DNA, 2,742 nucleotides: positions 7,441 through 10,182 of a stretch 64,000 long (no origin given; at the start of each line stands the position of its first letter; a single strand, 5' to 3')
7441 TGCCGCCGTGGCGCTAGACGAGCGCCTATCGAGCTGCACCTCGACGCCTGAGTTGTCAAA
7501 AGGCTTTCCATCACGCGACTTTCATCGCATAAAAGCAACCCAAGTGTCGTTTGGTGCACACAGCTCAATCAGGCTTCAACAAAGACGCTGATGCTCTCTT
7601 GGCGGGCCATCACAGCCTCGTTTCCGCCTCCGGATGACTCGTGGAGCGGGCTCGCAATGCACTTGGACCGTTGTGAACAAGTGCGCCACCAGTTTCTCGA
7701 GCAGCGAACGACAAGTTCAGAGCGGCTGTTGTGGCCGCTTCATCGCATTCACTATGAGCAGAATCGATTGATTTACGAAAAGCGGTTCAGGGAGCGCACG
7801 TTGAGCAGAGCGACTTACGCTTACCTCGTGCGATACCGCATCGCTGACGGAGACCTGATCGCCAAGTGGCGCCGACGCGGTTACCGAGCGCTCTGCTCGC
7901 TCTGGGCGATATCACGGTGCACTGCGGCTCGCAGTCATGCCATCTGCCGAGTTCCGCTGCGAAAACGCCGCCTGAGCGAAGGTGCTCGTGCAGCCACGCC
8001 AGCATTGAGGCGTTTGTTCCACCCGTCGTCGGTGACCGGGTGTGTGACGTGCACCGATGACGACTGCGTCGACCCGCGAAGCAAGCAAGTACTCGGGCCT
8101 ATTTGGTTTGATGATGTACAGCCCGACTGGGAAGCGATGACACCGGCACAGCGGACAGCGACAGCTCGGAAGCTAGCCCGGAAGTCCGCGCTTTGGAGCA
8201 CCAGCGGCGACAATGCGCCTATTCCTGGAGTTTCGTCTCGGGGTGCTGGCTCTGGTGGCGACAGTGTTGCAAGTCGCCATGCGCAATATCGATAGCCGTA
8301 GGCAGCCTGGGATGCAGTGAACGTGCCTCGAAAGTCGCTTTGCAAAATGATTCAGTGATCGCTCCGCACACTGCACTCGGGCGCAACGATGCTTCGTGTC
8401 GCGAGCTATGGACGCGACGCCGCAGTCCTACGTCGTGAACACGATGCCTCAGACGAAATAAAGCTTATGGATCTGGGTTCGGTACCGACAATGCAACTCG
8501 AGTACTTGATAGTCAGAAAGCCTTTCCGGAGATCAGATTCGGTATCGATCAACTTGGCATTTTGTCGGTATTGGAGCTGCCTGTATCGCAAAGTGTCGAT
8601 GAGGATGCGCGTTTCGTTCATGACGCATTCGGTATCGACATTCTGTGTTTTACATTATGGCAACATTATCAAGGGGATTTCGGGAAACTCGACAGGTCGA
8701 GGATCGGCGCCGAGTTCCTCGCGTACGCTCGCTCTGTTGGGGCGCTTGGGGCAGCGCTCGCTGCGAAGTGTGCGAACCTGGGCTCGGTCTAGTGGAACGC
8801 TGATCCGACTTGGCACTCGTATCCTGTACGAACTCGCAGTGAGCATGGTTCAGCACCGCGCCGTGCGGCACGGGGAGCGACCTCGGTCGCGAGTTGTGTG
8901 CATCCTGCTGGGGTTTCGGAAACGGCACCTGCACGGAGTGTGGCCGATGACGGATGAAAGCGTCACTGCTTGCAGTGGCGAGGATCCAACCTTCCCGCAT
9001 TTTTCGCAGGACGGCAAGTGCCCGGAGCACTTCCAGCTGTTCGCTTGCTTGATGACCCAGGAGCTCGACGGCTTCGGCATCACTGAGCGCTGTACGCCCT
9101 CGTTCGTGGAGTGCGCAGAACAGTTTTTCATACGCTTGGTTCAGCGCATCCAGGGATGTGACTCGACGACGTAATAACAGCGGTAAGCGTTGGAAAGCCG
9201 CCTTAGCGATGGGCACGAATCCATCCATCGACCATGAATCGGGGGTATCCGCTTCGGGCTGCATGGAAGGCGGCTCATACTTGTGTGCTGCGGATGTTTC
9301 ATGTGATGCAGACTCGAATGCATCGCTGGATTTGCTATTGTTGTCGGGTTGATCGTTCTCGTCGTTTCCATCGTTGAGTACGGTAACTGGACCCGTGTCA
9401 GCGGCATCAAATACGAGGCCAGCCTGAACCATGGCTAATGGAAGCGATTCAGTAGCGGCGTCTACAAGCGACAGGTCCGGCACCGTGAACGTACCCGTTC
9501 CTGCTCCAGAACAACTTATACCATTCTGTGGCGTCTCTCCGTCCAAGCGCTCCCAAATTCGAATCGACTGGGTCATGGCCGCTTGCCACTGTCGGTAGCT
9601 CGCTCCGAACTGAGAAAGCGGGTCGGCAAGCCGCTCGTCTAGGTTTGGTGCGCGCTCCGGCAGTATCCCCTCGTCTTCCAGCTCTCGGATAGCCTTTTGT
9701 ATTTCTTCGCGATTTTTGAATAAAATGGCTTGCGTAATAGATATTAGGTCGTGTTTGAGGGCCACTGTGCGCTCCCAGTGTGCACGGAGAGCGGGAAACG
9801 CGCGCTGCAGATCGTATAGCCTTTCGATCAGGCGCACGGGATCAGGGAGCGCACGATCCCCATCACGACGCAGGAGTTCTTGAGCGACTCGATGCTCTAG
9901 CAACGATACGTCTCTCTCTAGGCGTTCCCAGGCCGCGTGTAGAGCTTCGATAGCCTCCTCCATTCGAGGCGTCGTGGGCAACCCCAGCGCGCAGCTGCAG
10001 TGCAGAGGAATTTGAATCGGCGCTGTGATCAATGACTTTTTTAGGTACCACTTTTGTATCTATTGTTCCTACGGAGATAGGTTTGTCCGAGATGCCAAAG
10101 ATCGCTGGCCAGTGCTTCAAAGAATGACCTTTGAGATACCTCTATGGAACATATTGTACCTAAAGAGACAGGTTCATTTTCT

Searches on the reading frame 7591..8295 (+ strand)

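Call 33: search_protein_families(library=pfam, proteins=[window:7591-8295:+], max_evalue=0.001)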
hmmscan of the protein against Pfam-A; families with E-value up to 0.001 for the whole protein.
window:7591-8295:+ (234 aa): 1 family
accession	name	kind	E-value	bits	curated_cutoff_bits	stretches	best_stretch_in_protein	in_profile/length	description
PF01125.22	BUD31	-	2e-24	86.4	23.8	1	15-139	13-129/146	Pre-mRNA-splicing factor BUD31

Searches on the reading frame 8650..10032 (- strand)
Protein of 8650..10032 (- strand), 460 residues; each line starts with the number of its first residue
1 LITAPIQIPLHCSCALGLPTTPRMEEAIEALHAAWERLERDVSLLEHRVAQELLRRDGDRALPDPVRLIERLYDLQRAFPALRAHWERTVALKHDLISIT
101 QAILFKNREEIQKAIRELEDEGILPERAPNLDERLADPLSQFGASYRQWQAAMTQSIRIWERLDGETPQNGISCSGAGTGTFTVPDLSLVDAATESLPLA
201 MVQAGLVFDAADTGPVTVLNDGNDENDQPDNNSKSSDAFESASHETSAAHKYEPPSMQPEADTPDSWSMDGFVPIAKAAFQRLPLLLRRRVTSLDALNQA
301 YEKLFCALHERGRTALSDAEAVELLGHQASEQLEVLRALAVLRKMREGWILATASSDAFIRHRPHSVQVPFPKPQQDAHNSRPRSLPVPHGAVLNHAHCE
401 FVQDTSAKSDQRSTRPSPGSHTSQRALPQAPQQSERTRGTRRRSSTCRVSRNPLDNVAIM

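Call 7: search_protein_families(library=pfam, proteins=[window:8650-10032:-], max_evalue=0.001)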
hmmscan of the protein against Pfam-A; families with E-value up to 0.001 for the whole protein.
window:8650-10032:- (460 aa): 1 family
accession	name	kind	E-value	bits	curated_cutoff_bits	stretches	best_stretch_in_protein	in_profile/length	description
PF16740.10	SKA2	-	4.3e-09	36.6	30.1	1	25-113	1-88/110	Spindle and kinetochore-associated protein 2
